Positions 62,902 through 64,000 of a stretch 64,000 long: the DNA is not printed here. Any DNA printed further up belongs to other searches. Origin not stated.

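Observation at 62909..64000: Apparently orphan HipA-like kinase gene with a GC-richer composition than its surroundings, preceded by short direct repeats and a small palindrome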

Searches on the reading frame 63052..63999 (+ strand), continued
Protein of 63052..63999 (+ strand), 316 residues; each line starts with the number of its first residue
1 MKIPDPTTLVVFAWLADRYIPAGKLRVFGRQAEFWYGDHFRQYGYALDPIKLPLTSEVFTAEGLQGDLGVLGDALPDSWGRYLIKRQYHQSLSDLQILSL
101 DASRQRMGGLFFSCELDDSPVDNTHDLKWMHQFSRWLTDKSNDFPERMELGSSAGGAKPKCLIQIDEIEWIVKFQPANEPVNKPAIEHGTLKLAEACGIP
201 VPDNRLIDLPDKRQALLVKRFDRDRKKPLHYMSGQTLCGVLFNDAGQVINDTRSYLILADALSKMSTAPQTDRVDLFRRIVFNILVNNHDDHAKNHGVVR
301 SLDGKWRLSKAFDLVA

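Call 18: find_related_loci(query=A1, collection=genome_contigs, flank=8000)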
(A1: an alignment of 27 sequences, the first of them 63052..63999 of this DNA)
Query A1 (316 aa) in genome_contigs; peptide patterns used: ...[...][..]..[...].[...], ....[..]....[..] (x = any residue, [..] = any of these).
599 stretches matched a pattern (row limit reached: there are more); 533 encode a relative of the query (tblastn E <= 1e-3); the best 80 are kept; 80 distinct loci.
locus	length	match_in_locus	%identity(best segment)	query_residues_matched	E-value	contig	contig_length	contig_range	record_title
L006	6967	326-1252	70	8-316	8e-154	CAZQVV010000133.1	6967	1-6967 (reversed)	MAG TPA_asm: uncultured Thiohalophilus sp. isolate SRP128015_co4_59 genome assembly, contig: NODE_2858_length_6967_cov_2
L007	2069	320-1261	58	1-315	1e-136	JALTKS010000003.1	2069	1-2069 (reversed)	MAG: Gammaproteobacteria bacterium isolate S139_maxbin2_scaf2bin.221 S139_NODE_105084_length_2069_cov_115.816169, whole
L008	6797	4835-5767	49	9-315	9e-90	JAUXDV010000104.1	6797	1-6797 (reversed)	MAG: Gammaproteobacteria bacterium isolate CSMAG_2860 CSMAG_2860_k119_961818_length_6797_cov_9.9730, whole genome shotgu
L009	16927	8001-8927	36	20-315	8e-46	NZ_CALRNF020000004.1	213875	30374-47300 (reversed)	MAG: Polaromonas sp. YR568 isolate JJ-LAS318-81-2-m1-bin307 JJ-LAS318-81-C10, whole genome shotgun sequence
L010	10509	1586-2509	37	20-315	5e-46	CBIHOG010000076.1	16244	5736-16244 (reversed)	MAG TPA_asm: uncultured Variovorax sp. isolate SRR18156213_metabat2_6 genome assembly, contig: ERZ27336873.1629, whole g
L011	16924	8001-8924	37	21-315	8e-46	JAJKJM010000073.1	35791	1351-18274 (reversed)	MAG: Polaromonas sp. isolate b69_HoplandSoilSeptJan k101_2666022, whole genome shotgun sequence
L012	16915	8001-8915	32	23-315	1e-45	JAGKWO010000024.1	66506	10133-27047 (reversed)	MAG: Gammaproteobacteria bacterium isolate C7_D7_9 C7_D7_9_80, whole genome shotgun sequence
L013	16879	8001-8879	38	33-316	6e-45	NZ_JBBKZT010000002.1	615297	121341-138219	Variovorax rhizosphaerae strain KACC 18900 contig00002, whole genome shotgun sequence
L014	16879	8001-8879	38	32-316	2e-44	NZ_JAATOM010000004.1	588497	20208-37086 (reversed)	Variovorax sp. dw_308 4, whole genome shotgun sequence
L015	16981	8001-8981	35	4-316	1e-44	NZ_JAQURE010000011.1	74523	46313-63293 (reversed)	MAG: Rhodoferax sp. isolate STD1_66 NODE_663_length_74523_cov_6.225106_Sandtown_D1, whole genome shotgun sequence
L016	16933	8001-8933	37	17-315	5e-44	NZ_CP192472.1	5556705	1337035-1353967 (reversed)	Variovorax paradoxus NBRC 15149 strain 35b25 chromosome 1, complete sequence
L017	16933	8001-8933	37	17-315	5e-44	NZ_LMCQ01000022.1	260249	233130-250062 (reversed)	Variovorax sp. Root318D1 contig_6, whole genome shotgun sequence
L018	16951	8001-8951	36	16-315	6e-44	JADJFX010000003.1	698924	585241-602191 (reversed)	MAG: Candidatus Rhodoferax bjergmarkensis isolate Bjer_18-Q3-R1-45_MAXAC.141 tig00002058-10-6971940, whole genome shotgu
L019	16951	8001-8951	35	11-315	9e-44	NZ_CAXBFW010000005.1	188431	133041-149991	MAG: uncultured Gilvimarinus sp. isolate ERR2762141_concoct_130 ERZ3421844.128, whole genome shotgun sequence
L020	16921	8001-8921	37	21-315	1e-43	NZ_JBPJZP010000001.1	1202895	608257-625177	Variovorax sp. GB4P3 NODE_1_length_1202895_cov_81.973058, whole genome shotgun sequence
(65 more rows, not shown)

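Call 20: find_related_loci(query=A1, collection=metagenome_contigs, flank=6000)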
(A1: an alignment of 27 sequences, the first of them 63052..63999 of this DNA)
Query A1 (316 aa) in metagenome_contigs; peptide patterns used: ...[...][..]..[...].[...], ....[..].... (x = any residue, [..] = any of these).
600 stretches matched a pattern (row limit reached: there are more); 539 encode a relative of the query (tblastn E <= 1e-3); the best 80 are kept; 80 distinct loci.
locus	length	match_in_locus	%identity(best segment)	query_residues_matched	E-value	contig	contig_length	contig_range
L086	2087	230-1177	81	1-316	0e+0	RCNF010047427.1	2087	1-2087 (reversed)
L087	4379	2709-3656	81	1-316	0e+0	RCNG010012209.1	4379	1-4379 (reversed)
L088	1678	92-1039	80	1-316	0e+0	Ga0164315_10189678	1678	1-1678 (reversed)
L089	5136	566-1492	70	8-316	6e-156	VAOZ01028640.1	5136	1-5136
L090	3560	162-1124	37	10-316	2e-46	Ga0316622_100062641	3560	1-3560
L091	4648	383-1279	35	34-315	7e-46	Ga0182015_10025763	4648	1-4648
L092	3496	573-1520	33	11-315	6e-46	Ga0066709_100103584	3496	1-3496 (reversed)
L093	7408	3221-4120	35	34-315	8e-46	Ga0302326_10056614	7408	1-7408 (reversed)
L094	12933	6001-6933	37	17-315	4e-45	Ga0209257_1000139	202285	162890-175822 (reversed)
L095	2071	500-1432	37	16-315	1e-44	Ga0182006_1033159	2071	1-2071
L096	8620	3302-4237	37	16-315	3e-44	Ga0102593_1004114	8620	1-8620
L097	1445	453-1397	33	19-315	2e-45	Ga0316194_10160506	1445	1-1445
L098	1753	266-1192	34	20-315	2e-44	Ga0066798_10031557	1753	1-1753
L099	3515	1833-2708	36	27-314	1e-43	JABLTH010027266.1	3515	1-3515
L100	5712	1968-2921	33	16-315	4e-43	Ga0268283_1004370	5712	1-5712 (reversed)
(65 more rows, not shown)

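Call 21: find_encoding_contigs(protein=P0001, flank=6000, max_places=3)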
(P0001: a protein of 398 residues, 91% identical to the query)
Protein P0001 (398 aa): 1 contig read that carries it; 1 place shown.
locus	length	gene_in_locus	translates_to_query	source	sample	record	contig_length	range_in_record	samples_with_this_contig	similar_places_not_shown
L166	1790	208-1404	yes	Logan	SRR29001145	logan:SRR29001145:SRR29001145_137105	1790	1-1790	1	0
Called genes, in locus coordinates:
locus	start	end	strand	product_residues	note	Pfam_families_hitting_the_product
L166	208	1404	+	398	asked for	PF07804:HipA_C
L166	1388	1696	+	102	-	PF12844:HTH_19 (weak), PF13560:HTH_31, PF01381:HTH_3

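Call 22: find_encoding_contigs(protein=P0003, flank=6000, max_places=3)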
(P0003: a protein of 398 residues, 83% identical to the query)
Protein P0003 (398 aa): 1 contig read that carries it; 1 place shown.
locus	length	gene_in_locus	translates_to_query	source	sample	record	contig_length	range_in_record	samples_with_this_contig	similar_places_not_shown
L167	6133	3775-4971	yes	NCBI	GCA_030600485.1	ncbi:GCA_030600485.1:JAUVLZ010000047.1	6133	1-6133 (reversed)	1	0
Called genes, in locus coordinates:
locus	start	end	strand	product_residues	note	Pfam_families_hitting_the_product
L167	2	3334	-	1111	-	?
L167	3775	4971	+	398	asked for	PF07804:HipA_C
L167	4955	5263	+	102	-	PF13560:HTH_31, PF01381:HTH_3, PF13413:HTH_25 (weak)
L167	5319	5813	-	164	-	PF00583:Acetyltransf_1, PF13673:Acetyltransf_10 (faint), PF13508:Acetyltransf_7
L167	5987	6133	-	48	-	?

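Call 23: find_encoding_contigs(protein=P0012, flank=6000, max_places=3)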
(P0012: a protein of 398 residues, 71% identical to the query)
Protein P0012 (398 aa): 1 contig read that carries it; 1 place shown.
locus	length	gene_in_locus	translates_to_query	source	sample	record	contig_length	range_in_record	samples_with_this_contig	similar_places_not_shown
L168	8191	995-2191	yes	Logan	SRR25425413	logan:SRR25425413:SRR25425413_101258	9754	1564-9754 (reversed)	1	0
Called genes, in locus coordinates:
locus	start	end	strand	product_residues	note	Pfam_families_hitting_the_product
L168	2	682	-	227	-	?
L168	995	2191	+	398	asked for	PF07804:HipA_C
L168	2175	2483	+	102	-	PF13560:HTH_31, PF01381:HTH_3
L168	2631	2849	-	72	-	PF01679:Pmp3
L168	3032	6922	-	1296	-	PF00092:VWA, PF13768:VWA_3 (weak), PF02450:LCAT (weak)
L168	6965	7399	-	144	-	-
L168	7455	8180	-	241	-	-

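Call 42: search_protein_families(library=pfam, proteins=[P0001], max_evalue=0.01)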
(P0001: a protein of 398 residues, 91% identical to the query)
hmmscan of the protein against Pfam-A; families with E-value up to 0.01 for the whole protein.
P0001 (398 aa): 1 family
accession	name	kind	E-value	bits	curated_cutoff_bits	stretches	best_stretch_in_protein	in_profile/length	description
PF07804.18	HipA_C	-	1.2e-41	143.2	30.5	1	152-367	1-211/213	HipA-like C-terminal domain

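Call 51: predict_structure(alignment_id=A3)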
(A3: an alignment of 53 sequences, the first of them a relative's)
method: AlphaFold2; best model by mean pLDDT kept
length: 398 residues; sequences in the alignment: 53
mean_pLDDT: 90.9   pTM: 0.91
mean pLDDT of the five models: 90.9, 89.8, 89.7, 89.5, 89.4
residues with pLDDT >= 90: 281; 70-90: 100; 50-70: 14; < 50: 3
segments of 3 or more residues with pLDDT < 50: 1-3
pLDDT, mean of each block of 10 residues (from residue 1): 72 94 94 97 96 96 91 89 86 89 85 89 87 86 68 66 91 85 95 98 95 92 92 95 84 97 97 98 96 94 96 91 95 97 97 97 95 96 93 81
secondary structure, 60 per line:
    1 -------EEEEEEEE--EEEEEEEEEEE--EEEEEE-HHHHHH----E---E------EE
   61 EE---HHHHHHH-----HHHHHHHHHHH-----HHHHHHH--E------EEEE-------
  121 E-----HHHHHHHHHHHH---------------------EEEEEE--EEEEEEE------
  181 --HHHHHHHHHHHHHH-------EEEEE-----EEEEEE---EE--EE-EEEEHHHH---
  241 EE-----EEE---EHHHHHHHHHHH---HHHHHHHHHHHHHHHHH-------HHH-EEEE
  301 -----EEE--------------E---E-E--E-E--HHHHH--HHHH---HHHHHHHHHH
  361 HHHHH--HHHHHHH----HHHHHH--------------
elements in order: E8-15 E18-28 E31-36 H38-43 E59-62 H66-72 H78-88 H94-100 E110-113 H127-138 E160-165 E168-174 H183-196 E204-208 E214-219 E230-233 H234-237 E248-250 H255-265 H269-285 E297-300 E306-308 H337-341 H344-347 H351-365 H368-374 H379-384

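Call 56: fold_search(model_id=the predicted structure, library=pdb)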
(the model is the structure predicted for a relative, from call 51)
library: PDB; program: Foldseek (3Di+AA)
matches with E <= 10: 951; with E <= 0.001: 37
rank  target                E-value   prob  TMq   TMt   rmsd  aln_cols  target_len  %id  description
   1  3tpt_A                7.6e-17  1.00  0.72  0.69   4.9       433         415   20  Structure of HipA(D309Q) bound to ADP (released 2012-10-03)
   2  3dnt_B                1.2e-16  1.00  0.72  0.69   4.9       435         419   19  structures of MDT proteins (released 2009-01-27)
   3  3tpe                  1.9e-16  1.00  0.73  0.69   6.0       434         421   20  The phipa p3121 structure (released 2012-10-03)
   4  3hzi_A                2.4e-16  1.00  0.74  0.70   4.6       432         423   19  Structure of mdt protein (released 2009-07-28)
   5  2wiu_A                3.6e-16  1.00  0.72  0.67   5.4       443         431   19  Mercury-modified bacterial persistence regulator hipBA (released 2009-07-28)
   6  3dnu                  9.7e-16  1.00  0.72  0.70   4.7       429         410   19  structure of MDT protein (released 2009-01-27)
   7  3dnt_A                1.0e-15  1.00  0.72  0.69   5.0       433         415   19  structures of MDT proteins (released 2009-01-27)
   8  3dnv_A                1.5e-15  1.00  0.72  0.70   4.8       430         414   18  MDT Protein (released 2009-01-27)
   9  4pu4_A                1.6e-15  1.00  0.67  0.64   7.5       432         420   19  Shewanella oneidensis MR-1 Toxin Antitoxin System HipA, HipB and its operator DNA complex (space group P21) (released 2014-08-06)
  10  3fbr_A                2.0e-15  1.00  0.72  0.66   5.3       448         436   19  structure of HipA-amppnp-peptide (released 2009-02-10)
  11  4pu5                  2.2e-15  1.00  0.67  0.61   7.1       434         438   18  Shewanella oneidensis Toxin Antitoxin System Toxin Protein HipA Bound with AMPPNP and Mg (released 2014-08-06)
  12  4pu4_B                3.3e-15  1.00  0.66  0.63   7.6       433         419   19  Shewanella oneidensis MR-1 Toxin Antitoxin System HipA, HipB and its operator DNA complex (space group P21) (released 2014-08-06)
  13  3tpt_B                5.2e-15  1.00  0.72  0.69   4.9       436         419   18  Structure of HipA(D309Q) bound to ADP (released 2012-10-03)
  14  3tpv                  5.4e-15  1.00  0.70  0.67   6.2       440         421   19  Structure of pHipA bound to ADP (released 2012-10-03)
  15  4pu3_A                1.3e-14  1.00  0.70  0.66   6.4       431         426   18  Shewanella oneidensis MR-1 Toxin Antitoxin System HipA, HipB and its operator DNA complex (space group P212121) (released 2014-08-06)
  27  7ab4_F                5.5e-11  1.00  0.47  0.54   6.3       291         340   22  Crystal structure of the Escherichia coli toxin-antitoxin system HipBST (HipT S59A) (released 2022-01-12)
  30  7ab4_C                4.3e-10  1.00  0.49  0.56  12.0       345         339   22  Crystal structure of the Escherichia coli toxin-antitoxin system HipBST (HipT S59A) (released 2022-01-12)
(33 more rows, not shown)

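Call 68: find_related_loci(query=A1, collection=viral_contigs, flank=4000)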
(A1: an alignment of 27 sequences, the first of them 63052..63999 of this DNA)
Query A1 (316 aa) in viral_contigs; peptide patterns used: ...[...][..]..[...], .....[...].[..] (x = any residue, [..] = any of these).
31 stretches matched a pattern; 2 encode a relative of the query (tblastn E <= 1e-3); 2 distinct loci.
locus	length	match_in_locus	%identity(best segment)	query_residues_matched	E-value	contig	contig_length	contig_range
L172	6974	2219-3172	28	11-314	6e-20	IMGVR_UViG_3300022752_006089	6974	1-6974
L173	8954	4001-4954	28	11-314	1e-19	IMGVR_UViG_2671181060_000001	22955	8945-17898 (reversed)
